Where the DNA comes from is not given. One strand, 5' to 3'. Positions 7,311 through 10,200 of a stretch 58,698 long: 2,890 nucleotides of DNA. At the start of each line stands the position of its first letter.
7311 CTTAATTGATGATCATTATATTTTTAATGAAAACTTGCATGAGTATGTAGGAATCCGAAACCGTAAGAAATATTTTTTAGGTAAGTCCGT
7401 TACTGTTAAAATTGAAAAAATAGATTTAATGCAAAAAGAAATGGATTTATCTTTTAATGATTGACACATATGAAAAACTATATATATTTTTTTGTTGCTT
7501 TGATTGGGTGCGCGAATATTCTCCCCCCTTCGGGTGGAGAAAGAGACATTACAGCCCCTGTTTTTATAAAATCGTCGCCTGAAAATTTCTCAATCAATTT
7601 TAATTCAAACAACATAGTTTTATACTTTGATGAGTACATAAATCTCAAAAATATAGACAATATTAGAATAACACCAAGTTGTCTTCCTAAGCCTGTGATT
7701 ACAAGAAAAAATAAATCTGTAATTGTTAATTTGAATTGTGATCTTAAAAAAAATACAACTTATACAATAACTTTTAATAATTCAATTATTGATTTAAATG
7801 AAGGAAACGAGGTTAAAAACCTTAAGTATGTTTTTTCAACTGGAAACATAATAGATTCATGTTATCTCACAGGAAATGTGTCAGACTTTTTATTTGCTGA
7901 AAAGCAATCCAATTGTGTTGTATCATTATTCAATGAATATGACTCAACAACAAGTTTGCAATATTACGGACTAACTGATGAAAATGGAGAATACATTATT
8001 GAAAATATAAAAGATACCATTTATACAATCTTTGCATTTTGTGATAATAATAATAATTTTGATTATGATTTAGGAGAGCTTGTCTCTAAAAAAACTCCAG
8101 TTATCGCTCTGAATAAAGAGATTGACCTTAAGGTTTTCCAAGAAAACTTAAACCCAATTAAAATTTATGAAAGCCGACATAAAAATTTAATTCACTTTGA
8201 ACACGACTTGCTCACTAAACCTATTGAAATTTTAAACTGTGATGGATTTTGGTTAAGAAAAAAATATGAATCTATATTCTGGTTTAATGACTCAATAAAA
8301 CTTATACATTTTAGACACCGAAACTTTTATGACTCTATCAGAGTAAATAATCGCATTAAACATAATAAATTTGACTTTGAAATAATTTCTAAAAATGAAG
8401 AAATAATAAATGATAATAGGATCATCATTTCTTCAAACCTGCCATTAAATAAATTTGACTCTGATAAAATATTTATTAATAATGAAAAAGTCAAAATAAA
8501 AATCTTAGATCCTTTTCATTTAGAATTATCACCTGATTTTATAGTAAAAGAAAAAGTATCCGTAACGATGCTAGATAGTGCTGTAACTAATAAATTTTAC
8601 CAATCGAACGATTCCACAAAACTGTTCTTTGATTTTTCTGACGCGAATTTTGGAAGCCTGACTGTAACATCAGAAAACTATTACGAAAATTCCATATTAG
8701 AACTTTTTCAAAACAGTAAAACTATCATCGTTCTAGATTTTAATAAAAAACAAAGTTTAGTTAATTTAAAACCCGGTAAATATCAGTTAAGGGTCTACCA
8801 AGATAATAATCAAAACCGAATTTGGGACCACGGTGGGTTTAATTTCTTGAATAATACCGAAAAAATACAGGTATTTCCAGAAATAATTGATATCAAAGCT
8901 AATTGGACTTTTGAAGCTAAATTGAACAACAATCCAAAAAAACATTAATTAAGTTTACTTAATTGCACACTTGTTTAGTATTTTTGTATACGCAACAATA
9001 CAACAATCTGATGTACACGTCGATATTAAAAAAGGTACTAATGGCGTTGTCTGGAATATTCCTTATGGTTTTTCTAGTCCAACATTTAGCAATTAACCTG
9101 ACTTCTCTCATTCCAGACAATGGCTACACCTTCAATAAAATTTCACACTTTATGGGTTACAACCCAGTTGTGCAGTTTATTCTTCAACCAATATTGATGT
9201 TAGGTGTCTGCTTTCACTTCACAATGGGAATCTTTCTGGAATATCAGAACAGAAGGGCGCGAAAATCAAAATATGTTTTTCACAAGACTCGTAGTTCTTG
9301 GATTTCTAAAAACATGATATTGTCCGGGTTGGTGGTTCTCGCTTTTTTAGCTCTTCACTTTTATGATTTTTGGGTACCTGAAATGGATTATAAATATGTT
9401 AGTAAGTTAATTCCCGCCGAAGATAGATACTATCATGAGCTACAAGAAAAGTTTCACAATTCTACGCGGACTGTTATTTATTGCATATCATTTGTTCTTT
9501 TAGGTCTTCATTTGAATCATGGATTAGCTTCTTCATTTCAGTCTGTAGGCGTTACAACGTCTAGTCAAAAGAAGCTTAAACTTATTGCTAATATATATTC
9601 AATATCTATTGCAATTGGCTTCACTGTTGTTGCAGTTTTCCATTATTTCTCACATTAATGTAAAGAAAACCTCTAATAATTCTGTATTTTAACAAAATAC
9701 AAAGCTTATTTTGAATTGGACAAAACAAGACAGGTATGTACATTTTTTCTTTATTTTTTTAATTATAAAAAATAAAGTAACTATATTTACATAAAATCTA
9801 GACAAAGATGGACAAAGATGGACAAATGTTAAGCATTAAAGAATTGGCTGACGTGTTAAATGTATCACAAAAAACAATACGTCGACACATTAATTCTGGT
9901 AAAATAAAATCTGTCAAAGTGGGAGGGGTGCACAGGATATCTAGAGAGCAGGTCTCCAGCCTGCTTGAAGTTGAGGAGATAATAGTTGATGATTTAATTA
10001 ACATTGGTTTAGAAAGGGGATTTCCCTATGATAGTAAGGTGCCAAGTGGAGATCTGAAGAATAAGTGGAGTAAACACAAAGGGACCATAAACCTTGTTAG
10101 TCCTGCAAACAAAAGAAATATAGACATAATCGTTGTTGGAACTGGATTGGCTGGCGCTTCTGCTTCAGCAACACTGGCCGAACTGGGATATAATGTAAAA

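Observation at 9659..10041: Excisionase-type HTH module inserted inside the sdhCAB operon and fused in frame to SdhA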

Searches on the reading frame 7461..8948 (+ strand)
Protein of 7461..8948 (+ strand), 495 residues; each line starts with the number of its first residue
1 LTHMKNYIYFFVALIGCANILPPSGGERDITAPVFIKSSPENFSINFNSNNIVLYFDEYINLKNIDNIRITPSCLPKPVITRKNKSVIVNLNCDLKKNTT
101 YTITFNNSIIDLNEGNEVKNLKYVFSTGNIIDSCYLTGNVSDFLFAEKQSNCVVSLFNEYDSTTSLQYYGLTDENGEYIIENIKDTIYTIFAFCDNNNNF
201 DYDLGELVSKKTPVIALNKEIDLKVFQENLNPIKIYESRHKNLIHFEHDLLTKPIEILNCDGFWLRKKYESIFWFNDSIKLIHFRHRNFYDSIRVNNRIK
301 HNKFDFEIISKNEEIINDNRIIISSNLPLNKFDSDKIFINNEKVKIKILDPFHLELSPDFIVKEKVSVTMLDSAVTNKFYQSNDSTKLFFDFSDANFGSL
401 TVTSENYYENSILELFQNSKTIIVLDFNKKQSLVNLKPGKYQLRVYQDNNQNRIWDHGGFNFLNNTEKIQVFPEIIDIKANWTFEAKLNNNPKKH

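Call 57: search_protein_families(library=pfam, proteins=[window:7461-8948:+], max_evalue=0.0001)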
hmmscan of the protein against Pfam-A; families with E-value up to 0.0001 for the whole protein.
window:7461-8948:+ (495 aa): 3 families
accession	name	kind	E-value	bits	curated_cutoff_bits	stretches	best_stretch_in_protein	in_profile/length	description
PF13205.12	Big_5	-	9.4e-17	62.1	23.6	1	29-127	1-105/105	Bacterial Ig-like domain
PF09912.14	DUF2141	-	2e-05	24.9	24.4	0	426-457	41-72/112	Uncharacterized protein conserved in bacteria (DUF2141)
PF14686.12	fn3_3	-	4.1e-05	23.7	24.4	0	153-194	15-53/75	Polysaccharide lyase family 4, domain II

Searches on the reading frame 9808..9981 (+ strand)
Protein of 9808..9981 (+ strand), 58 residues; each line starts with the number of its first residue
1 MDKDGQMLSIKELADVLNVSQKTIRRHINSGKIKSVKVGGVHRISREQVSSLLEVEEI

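Call 38: find_homologous_proteins(query=window:9808-9981:+, max_evalue=0.001)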
Query window:9808-9981:+ (58 aa): 4 proteins with E <= 0.001 among 4 candidates.
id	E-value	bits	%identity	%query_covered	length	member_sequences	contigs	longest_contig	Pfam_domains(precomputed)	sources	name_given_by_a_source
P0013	3.0e-23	97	86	100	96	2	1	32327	PF12728.14,PF08279.19,PF04545.23,PF08220.19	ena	-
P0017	1.2e-22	95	86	100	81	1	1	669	PF12728.14,PF08279.19,PF08220.19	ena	-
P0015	1.2e-19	86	76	100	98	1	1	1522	PF12728.14,PF00376.30,PF08220.19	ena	-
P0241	1.1e-12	64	85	69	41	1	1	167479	PF12728.14,PF13412.13,PF08279.19,PF08220.19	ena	-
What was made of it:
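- A search with the 58-aa HTH found no close stand-alone small HTH protein, only fragments (call 38).
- Tried and rejected: It returned only 4 fragments (call 38).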

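Call 46: search_protein_representatives(protein=window:9808-9981:+)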
Query: 58 residues. Proteins with E-value up to 0.001 (for the whole library): 847; up to 1e-10: 36; up to 1e-30: 1. The best 150 are listed.
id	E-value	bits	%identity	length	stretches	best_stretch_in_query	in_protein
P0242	4.9e-40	147.5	35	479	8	7-53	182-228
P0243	1.6e-26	105.6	100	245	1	1-58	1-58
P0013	9.6e-24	97.0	86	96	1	1-58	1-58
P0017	3.7e-23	95.2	86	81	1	1-58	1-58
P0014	2.4e-21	89.5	84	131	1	1-56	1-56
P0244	2.7e-19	83.2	35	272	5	2-48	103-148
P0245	6.0e-18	79.0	32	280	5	7-51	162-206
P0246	6.7e-17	75.8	35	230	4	5-50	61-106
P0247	2.4e-16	74.0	34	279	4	3-53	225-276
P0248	7.6e-16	72.5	30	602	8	6-48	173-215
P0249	9.5e-16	72.2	30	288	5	6-54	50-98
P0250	1.8e-15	71.3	37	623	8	6-43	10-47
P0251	2.5e-15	70.9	31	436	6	6-53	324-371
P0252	1.5e-14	68.5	29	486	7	5-51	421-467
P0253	3.0e-14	67.5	30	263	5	6-51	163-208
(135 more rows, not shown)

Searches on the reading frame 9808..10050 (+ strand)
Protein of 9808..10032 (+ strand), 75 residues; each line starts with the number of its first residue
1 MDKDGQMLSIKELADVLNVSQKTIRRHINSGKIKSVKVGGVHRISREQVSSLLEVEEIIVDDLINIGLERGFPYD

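Call 3: search_protein_families(library=pfam, proteins=[window:9808-10032:+], max_evalue=1)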
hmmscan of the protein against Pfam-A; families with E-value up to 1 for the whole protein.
window:9808-10032:+ (75 aa): 34 families (the best 25 are shown)
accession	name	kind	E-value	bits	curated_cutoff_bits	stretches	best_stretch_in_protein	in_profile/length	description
PF12728.13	HTH_17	-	2e-13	50.8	27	1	7-54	1-48/51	Helix-turn-helix domain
PF08279.18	HTH_11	-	9.7e-06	25.8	25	1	3-29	12-37/55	HTH domain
PF04545.22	Sigma70_r4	-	1e-05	25.3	24.1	1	5-29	18-42/50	Sigma-70, region 4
PF08220.18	HTH_DeoR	-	1.8e-05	24.8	21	1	6-30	13-37/57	DeoR-like helix-turn-helix domain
PF13411.12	MerR_1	-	0.0004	20.9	21.6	1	9-44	2-37/69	MerR HTH family regulatory protein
PF13412.12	HTH_24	-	0.00041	20.3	21.9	1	3-29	14-39/48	Winged helix-turn-helix DNA-binding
PF00376.29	MerR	-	0.0017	18.6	28.2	1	9-36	1-29/38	MerR family regulatory protein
PF01022.26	HTH_5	-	0.0017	18.6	22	1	8-29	16-37/47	Bacterial regulatory protein, arsR family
PF01381.28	HTH_3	-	0.002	18.6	23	1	6-29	8-31/55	Helix-turn-helix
PF08281.18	Sigma70_r4_2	-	0.002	18.2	25.7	1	8-30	27-49/54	Sigma-70, region 4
PF13518.12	HTH_28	-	0.0022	18.5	25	1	6-29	12-34/52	Helix-turn-helix domain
PF07453.19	NUMOD1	-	0.003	18.2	22.8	1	9-28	18-37/37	NUMOD1 domain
PF21531.3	Rv2175c_wHTH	-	0.0037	17.6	27.1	1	2-43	10-51/57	DNA-binding protein Rv2175c, wHTH domain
PF12840.13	HTH_20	-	0.004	17.5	27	1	8-29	19-40/51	Helix-turn-helix domain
PF13551.12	HTH_29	-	0.0058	17.1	28.1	1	4-30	10-35/64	Winged helix-turn helix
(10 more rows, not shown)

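Call 4: search_protein_families(library=ncbifam, proteins=[window:9808-10032:+], max_evalue=1)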
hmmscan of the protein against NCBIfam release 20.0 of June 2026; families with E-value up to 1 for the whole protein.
window:9808-10032:+ (75 aa): 28 families (the best 25 are shown)
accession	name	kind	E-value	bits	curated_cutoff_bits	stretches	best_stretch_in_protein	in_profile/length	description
TIGR01764.1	excise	domain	1.2e-12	47.9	28.8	1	8-54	2-48/49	excisionase family DNA-binding protein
NF047737.1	antiphage_MADS1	equivalog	7.3e-07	29.3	80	1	6-49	2-45/49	methylation-associated defense system helix-turn-helix domain-containing protein MAD1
NF033787.1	HTH_BldC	subfamily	1e-05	25.3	77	1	7-53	2-49/49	BldC family transcriptional regulator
NF033518.0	transpos_IS607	equivalog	0.00075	19.1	110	1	11-57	1-48/187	IS607 family transposase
TIGR02937.1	sigma70-ECF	superfamily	0.003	17.2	42.9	1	7-33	133-159/165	sigma-70 family RNA polymerase sigma factor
NF007961.0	PRK10681.1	equivalog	0.0044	16.4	244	1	6-47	20-61/252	DNA-binding transcriptional repressor DeoR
TIGR01878.1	cas_Csa5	equivalog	0.005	17.1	53.35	1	2-45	12-54/107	type I-A CRISPR-associated protein Csa5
NF041397.1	TranRegGlpR_Halo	equivalog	0.0057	16.3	300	1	5-29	17-41/253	HTH-type transcriptional regulator GlpR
TIGR02985.1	Sig70_bacteroi1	subfamily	0.0079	16.4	126.4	1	7-30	130-153/162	RNA polymerase sigma-70 factor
NF003162.0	PRK04140.1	equivalog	0.0091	15.1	263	1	6-37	138-169/317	transcriptional regulator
NF040990.2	MamR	equivalog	0.012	15.9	100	1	9-47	45-83/91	magnetosome protein MamR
NF033546.1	transpos_IS21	equivalog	0.014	15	160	1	2-61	3-58/294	IS21 family transposase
NF010034.0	PRK13509.1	equivalog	0.024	14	244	1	4-45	16-60/251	HTH-type transcriptional regulator UlaR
TIGR01884.1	cas_HTH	subfamily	0.03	13.7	60.2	1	9-29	158-178/202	CRISPR-associated CARF protein Csa3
NF048019.1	IS256_Zn_var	equivalog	0.03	13.6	150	1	9-36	51-78/304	IS256 family transposase, variant Zn-binding type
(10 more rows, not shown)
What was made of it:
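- On HTH_17 / excisionase-family DNA-binding domain (PF12728, TIGR01764): TIGR01764: 47.9 bits against cutoff 28.8 (calls 3, 4).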

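Call 13: find_related_loci(query=A2, collection=genome_contigs, flank=6000)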
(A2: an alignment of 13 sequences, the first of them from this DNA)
Query A2 (81 aa) in genome_contigs; peptide patterns used: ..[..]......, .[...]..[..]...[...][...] (x = any residue, [..] = any of these).
22 stretches matched a pattern; 10 encode a relative of the query (tblastn E <= 1e-3); 10 distinct loci.
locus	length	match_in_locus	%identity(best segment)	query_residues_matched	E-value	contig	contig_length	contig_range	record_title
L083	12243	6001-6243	78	1-81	6e-38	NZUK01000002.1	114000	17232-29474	MAG: Flavobacteriales bacterium isolate NAT88 MHASMcontig_562776, whole genome shotgun sequence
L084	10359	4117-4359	78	1-81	2e-37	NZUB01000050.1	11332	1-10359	MAG: Flavobacteriales bacterium isolate NAT99 39983, whole genome shotgun sequence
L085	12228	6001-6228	60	1-81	3e-28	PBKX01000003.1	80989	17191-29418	MAG: Flavobacteriales bacterium isolate SP256 65036, whole genome shotgun sequence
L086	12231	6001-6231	57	1-81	7e-24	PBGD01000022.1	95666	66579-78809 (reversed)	MAG: Flavobacteriales bacterium isolate SP3073 MHASMcontig_3025400, whole genome shotgun sequence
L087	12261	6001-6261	55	1-81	7e-23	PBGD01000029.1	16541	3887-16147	MAG: Flavobacteriales bacterium isolate SP3073 MHASMcontig_3061298, whole genome shotgun sequence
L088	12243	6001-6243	44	1-81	9e-20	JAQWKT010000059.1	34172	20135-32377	MAG: Crocinitomicaceae bacterium isolate cluster2_bin.106 k141_2073723, whole genome shotgun sequence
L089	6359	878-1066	43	1-63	1e-13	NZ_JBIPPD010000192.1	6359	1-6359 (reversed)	MAG: Flavobacterium sp. isolate ME2015-06-19_3300044640_group6_bin18 Rohwer_bin894_scaffold_14175_c1, whole genome shotg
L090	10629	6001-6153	49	3-53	7e-12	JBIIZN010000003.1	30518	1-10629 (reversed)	MAG: Sediminibacterium sp. isolate ME2006-06-22D9_3300042569_group2_bin103 Rohwer_bin535_scaffold_575_c1, whole genome s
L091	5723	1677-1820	52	9-53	2e-7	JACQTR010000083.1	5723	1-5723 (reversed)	MAG: Chloroflexi bacterium isolate NC_groundwater_1416_Ag_S-0.65um_53_17 S_p65_S5_coassembly_k141_2117459, whole genome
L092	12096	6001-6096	50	9-40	2e-6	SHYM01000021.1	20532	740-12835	MAG: Dehalococcoidia bacterium isolate Baikal-deep-G119 BACOMB-C12419, whole genome shotgun sequence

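Call 19: find_related_loci(query=A2, collection=metagenome_contigs, flank=3000)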
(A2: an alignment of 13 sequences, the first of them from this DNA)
Query A2 (81 aa) in metagenome_contigs; peptide patterns used: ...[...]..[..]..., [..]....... (x = any residue, [..] = any of these).
266 stretches matched a pattern; 105 encode a relative of the query (tblastn E <= 1e-3); the best 80 are kept; 80 distinct loci.
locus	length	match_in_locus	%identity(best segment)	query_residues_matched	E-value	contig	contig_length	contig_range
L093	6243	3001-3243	98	1-81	6e-49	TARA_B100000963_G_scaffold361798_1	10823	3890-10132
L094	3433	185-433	94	1-81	3e-46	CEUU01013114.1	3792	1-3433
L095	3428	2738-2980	90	1-81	4e-45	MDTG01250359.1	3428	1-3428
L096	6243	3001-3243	78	1-81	2e-37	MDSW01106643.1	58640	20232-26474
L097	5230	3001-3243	78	1-81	7e-37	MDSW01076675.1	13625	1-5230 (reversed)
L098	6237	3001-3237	74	1-81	7e-34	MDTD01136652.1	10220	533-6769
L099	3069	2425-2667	72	1-81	8e-34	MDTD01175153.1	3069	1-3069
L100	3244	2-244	76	1-81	7e-34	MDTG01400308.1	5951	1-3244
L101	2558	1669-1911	69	1-81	3e-33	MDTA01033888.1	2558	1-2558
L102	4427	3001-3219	68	1-81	1e-30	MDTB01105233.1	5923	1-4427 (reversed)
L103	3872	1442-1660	67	1-81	4e-30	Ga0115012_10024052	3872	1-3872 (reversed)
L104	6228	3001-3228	64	1-81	1e-29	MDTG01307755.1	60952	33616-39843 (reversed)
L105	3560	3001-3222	66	3-81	9e-29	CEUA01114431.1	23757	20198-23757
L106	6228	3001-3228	64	1-81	2e-28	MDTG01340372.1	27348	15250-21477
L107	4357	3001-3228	62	1-81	4e-28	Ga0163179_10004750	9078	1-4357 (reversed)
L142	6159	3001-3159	60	1-53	4e-16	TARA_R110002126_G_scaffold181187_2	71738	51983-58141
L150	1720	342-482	57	9-55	3e-14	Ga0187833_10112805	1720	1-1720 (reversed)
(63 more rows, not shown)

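Call 24: search_protein_families(library=pfam, proteins=[L142:3001-4248:+, L090:5989-7377:+, L150:327-1595:+], max_evalue=0.01)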
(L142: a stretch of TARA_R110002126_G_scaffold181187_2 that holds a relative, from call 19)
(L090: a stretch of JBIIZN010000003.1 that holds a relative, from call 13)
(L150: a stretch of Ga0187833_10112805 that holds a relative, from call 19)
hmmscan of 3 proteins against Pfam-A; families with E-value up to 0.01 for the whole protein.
L142:3001-4248:+ (415 aa): 6 families
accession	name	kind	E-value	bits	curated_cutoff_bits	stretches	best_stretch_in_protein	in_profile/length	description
PF00145.23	DNA_methylase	-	1.9e-69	235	22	1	97-410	2-324/324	C-5 cytosine-specific DNA methylase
PF12728.13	HTH_17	-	3e-11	43.8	27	1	7-55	1-49/51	Helix-turn-helix domain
PF00376.29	MerR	-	0.00013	22.2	28.2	1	9-35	1-28/38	MerR family regulatory protein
PF01381.28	HTH_3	-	0.0017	18.8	23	1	4-29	6-31/55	Helix-turn-helix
PF08279.18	HTH_11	-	0.0033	17.7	25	0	5-29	13-37/55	HTH domain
PF13542.12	HTH_Tnp_ISL3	-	0.0049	16.7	27.4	1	5-28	25-47/51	Helix-turn-helix domain of transposase family ISL3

L090:5989-7377:+ (462 aa): 4 families
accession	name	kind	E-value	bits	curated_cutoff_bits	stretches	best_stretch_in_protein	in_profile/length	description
PF00145.23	DNA_methylase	-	1.2e-65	222.5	22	1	142-454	2-323/324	C-5 cytosine-specific DNA methylase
PF12728.13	HTH_17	-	7.5e-14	52.2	27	1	9-58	1-50/51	Helix-turn-helix domain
PF07453.19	NUMOD1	-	0.0029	18.3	22.8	1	8-30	15-37/37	NUMOD1 domain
PF00376.29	MerR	-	0.0072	16.6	28.2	0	11-28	1-18/38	MerR family regulatory protein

L150:327-1595:+ (422 aa): 4 families
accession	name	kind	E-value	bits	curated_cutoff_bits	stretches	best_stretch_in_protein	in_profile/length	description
PF00145.23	DNA_methylase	-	5.9e-67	226.8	22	1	105-417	2-323/324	C-5 cytosine-specific DNA methylase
PF12728.13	HTH_17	-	3.3e-11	43.7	27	1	4-53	1-50/51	Helix-turn-helix domain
PF07453.19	NUMOD1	-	0.0015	19.1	22.8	1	3-25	15-37/37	NUMOD1 domain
PF08279.18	HTH_11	-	0.0052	17.1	25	0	6-26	17-37/55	HTH domain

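Call 51: search_solved_structures(query=A2, max_evalue=0.01, show_alignments=2)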
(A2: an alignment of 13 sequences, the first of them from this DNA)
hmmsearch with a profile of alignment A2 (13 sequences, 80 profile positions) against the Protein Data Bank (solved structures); distinct sequences matched with E-value up to 0.01: 4.
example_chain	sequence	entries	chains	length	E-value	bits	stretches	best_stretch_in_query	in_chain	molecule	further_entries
4j2n_A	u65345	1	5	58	8.5e-09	38.6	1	9-53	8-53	Gp37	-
6ama_A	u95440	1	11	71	1.2e-05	28.6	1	7-54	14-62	Putative DNA-binding protein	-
6amk_A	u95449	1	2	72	2e-05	27.8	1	6-53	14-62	Putative DNA-binding protein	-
8jbs_A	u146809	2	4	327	0.008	19.5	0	4-56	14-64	Putative cobalamin binding protein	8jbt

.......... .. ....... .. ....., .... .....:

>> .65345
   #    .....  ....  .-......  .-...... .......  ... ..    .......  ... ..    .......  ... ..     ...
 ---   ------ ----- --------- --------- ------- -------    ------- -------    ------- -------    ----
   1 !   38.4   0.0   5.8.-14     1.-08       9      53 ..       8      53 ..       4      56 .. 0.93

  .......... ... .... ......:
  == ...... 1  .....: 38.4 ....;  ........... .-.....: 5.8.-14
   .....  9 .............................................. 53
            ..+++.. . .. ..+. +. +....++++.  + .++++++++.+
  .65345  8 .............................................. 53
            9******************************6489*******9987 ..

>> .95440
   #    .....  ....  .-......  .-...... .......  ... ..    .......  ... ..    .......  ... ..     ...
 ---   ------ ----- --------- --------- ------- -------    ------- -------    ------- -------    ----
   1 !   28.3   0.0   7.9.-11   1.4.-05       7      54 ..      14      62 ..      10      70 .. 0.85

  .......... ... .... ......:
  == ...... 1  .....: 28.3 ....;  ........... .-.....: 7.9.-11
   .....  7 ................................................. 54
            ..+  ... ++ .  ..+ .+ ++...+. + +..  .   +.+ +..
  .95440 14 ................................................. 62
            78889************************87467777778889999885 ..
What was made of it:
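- PDB sequence hits are Pukovnik Xis 4J2N (8.5e-9) and BldC 6AMA (1.2e-5) (call 51).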

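Call 57: search_protein_families(library=pfam, proteins=[L142:4250-5227:-, L142:5227-6093:-, L142:1344-2939:+], max_evalue=0.0001)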
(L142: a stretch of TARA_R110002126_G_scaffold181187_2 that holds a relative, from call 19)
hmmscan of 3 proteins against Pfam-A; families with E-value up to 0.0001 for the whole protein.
L142:4250-5227:- (325 aa): 2 families
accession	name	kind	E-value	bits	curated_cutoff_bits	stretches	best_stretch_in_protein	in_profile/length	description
PF03372.29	Exo_endo_phos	-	4.9e-16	59.6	24.5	1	58-315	2-225/225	Endonuclease/Exonuclease/phosphatase family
PF22669.2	Exo_endo_phos2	-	6.1e-05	23.1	27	0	189-263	114-194/288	Endonuclease/Exonuclease/phosphatase family 2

L142:5227-6093:- (288 aa): 2 families
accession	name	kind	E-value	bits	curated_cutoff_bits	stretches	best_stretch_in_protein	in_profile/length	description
PF00924.24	MS_channel_2nd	-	3.3e-21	75.6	20.2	1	76-140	1-66/68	Mechanosensitive ion channel, beta-domain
PF21082.3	MS_channel_3rd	-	5.6e-06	27.1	21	1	151-235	3-87/88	Mechanosensitive ion channel MscS, C-terminal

L142:1344-2939:+ (531 aa): 2 families
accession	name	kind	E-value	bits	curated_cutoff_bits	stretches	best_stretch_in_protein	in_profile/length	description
PF13715.12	CarbopepD_reg_2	-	2.4e-15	56.8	32.2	1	30-113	4-88/88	CarboxypepD_reg-like domain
PF13620.12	CarboxypepD_reg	-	3.8e-07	30.8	32.3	1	27-91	2-69/82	Carboxypeptidase regulatory-like domain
